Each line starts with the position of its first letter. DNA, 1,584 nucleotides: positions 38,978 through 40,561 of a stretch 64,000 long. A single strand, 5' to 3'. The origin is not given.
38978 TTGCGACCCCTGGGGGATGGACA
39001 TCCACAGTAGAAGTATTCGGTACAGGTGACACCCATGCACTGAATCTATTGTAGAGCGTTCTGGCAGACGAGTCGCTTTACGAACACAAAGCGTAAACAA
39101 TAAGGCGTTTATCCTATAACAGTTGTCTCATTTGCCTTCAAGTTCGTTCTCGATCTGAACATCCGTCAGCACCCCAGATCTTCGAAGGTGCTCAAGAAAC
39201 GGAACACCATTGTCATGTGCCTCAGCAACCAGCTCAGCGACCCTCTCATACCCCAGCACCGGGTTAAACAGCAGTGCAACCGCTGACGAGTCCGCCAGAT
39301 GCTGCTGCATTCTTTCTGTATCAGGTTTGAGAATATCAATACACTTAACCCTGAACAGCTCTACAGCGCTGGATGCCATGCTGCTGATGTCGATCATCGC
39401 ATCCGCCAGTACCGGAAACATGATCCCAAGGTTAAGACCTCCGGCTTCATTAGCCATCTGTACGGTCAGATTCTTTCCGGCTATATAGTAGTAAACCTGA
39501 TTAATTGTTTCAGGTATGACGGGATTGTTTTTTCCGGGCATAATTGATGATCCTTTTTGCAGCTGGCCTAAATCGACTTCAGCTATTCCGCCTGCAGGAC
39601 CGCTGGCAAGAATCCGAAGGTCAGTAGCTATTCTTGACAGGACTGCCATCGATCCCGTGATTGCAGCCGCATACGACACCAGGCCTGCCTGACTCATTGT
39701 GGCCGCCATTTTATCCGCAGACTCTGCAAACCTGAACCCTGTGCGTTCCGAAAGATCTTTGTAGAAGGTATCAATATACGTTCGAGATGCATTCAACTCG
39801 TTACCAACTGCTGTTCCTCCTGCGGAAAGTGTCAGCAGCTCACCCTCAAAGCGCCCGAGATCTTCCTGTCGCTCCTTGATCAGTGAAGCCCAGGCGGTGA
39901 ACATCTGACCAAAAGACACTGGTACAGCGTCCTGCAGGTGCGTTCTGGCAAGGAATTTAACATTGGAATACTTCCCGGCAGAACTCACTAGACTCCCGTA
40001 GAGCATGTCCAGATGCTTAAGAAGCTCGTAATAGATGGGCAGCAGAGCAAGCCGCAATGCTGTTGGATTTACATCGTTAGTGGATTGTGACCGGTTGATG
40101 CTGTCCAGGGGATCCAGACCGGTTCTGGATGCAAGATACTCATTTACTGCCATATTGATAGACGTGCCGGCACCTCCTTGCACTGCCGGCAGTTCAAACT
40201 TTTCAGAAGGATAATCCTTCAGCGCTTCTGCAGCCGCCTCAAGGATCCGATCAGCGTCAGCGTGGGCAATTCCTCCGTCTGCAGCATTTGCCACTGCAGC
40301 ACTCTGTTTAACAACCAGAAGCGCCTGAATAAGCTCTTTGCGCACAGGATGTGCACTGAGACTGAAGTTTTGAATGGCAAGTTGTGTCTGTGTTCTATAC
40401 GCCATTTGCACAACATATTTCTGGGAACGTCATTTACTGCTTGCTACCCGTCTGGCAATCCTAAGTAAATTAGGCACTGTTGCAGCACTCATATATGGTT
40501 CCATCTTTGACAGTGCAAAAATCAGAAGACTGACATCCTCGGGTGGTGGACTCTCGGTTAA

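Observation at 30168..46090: Co-directional block of very large uncharacterised proteins directly upstream of rrl-rrf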

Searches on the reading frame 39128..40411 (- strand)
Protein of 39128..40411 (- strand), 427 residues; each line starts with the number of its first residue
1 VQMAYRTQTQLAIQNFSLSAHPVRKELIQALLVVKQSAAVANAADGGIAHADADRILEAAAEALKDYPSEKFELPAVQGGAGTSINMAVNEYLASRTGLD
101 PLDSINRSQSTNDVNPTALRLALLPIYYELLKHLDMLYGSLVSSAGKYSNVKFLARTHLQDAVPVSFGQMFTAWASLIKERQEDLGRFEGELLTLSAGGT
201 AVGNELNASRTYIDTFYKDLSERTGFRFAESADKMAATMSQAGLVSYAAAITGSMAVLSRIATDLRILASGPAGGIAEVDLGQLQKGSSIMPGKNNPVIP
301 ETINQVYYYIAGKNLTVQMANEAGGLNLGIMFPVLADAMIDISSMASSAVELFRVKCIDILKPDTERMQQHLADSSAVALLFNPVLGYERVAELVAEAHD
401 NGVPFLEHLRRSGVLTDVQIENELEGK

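Call 5: search_protein_families(library=pfam, proteins=[window:39128-40411:-], max_evalue=0.1)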
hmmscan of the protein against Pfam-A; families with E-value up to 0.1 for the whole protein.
window:39128-40411:- (427 aa): 2 families
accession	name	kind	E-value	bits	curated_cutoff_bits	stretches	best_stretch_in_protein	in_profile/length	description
PF00206.25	Lyase_1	-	2.6e-63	214.7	27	1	5-311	11-311/312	Lyase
PF10415.14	FumaraseC_C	-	5.6e-05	23.9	32.5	1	382-421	5-44/54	Fumarase C C-terminus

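Call 7: search_protein_families(library=ncbifam, proteins=[window:39128-40411:-], max_evalue=0.01)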
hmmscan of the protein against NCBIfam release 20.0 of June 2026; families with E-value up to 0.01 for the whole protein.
window:39128-40411:- (427 aa): 19 families
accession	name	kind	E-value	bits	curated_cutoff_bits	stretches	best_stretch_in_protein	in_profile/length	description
NF008909.0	PRK12273.1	subfamily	1.7e-110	370.2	510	1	4-424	22-456/474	aspartate ammonia-lyase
TIGR00839.1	aspA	equivalog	1.7e-89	301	681.2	1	4-422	17-449/468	aspartate ammonia-lyase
NF011092.0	PRK14515.1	subfamily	1.2e-80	271.6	876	1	5-422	29-458/479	aspartate ammonia-lyase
TIGR00979.1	fumC_II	equivalog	6e-80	269.2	664.75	1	5-421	19-448/458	class II fumarate hydratase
NF009089.0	PRK12425.1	equivalog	1.3e-65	222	840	1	5-421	20-449/464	class II fumarate hydratase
TIGR02426.1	protocat_pcaB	equivalog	2e-19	69.7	355.75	1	27-307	20-285/338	3-carboxy-cis,cis-muconate cycloisomerase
TIGR00838.1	argH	equivalog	1.5e-18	67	279.5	1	14-313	15-300/455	argininosuccinate lyase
NF002563.0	PRK02186.1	subfamily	3e-18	65.5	625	1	45-388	454-784/890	argininosuccinate lyase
TIGR00928.1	purB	equivalog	1.4e-17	63.6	326.2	1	110-308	96-288/436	adenylosuccinate lyase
NF004631.0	PRK05975.1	equivalog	1.7e-16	60.1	371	1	27-306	29-291/352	3-carboxy-cis,cis-muconate cycloisomerase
NF006500.1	PRK08937.2-4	subfamily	9.9e-16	57.5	626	1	69-425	63-423/448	adenylosuccinate lyase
NF006554.0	PRK09053.1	equivalog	1.4e-13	50.5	595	1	28-404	28-400/453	3-carboxy-cis,cis-muconate cycloisomerase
NF008964.0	PRK12308.1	equivalog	4.1e-13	48.6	657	1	80-304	79-293/624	argininosuccinate lyase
NF052535.1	CoM_syn_XcbC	exception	4.7e-11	42.1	575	1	55-379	62-368/495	2-phosphosulfolactate phosphatase XcbC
NF052556.1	NtrsucLyaStm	equivalog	5.3e-10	38.7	650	1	28-399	37-414/466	nitrosuccinate lyase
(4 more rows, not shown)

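Call 21: search_protein_families(library=padloc, proteins=[window:39128-40405:-], max_evalue=0.05)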
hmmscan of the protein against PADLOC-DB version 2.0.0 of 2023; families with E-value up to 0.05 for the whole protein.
window:39128-40405:- (425 aa): 0 families

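Call 31: find_related_loci(query=window:39128-40405:-, collection=genome_contigs, flank=10000)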
Query window:39128-40405:- (425 aa) in genome_contigs; peptide patterns used: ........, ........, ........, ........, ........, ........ (x = any residue, [..] = any of these).
108 stretches matched a pattern, but none encodes a relative of the query by tblastn (E <= 1e-3).

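Call 85: search_solved_structures(query=window:39128-40405:-, max_evalue=1e-20, show_alignments=1)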
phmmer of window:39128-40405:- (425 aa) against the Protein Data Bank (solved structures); distinct sequences matched with E-value up to 1e-20: 46.
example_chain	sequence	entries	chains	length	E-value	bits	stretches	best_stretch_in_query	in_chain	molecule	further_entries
1j3u_A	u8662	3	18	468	1.1e-74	255.1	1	3-420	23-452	aspartase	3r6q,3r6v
8rj0_A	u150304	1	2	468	2.1e-70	241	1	3-420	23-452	Aspartate ammonia-lyase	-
6wng_A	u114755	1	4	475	8.8e-69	235.6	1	3-405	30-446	Aspartate ammonia-lyase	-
8rj1_A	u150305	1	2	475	2e-68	234.4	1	3-419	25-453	Aspartate ammonia lyase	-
3oce_A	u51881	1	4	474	5.2e-67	229.8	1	4-405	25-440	Fumarate lyase:Delta crystallin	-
3ocf_A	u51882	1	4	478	5.4e-67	229.7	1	4-405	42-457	Fumarate lyase:Delta crystallin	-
1jsw_A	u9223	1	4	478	3.3e-66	227.2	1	3-419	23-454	L-ASPARTATE AMMONIA-LYASE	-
3r6y_A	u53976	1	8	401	1.8e-65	224.7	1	3-368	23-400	Aspartase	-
3rd8_A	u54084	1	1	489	8e-63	216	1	3-396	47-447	Fumarate hydratase class II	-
3qbp_A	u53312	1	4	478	4.5e-60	207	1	3-396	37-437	Fumarase Fum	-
9bpw_A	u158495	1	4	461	8e-60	206.2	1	5-419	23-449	Fumarate hydratase class II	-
6s43_A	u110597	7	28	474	1e-59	205.8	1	3-396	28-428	Fumarate hydratase class II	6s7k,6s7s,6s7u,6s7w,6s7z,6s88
3no9_A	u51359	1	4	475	1e-59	205.8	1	3-396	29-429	Fumarate hydratase class II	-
5f91_A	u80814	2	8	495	1.2e-59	205.6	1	3-396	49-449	Fumarate hydratase class II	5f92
4adl_A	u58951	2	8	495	1.2e-59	205.6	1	3-396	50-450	FUMARATE HYDRATASE CLASS II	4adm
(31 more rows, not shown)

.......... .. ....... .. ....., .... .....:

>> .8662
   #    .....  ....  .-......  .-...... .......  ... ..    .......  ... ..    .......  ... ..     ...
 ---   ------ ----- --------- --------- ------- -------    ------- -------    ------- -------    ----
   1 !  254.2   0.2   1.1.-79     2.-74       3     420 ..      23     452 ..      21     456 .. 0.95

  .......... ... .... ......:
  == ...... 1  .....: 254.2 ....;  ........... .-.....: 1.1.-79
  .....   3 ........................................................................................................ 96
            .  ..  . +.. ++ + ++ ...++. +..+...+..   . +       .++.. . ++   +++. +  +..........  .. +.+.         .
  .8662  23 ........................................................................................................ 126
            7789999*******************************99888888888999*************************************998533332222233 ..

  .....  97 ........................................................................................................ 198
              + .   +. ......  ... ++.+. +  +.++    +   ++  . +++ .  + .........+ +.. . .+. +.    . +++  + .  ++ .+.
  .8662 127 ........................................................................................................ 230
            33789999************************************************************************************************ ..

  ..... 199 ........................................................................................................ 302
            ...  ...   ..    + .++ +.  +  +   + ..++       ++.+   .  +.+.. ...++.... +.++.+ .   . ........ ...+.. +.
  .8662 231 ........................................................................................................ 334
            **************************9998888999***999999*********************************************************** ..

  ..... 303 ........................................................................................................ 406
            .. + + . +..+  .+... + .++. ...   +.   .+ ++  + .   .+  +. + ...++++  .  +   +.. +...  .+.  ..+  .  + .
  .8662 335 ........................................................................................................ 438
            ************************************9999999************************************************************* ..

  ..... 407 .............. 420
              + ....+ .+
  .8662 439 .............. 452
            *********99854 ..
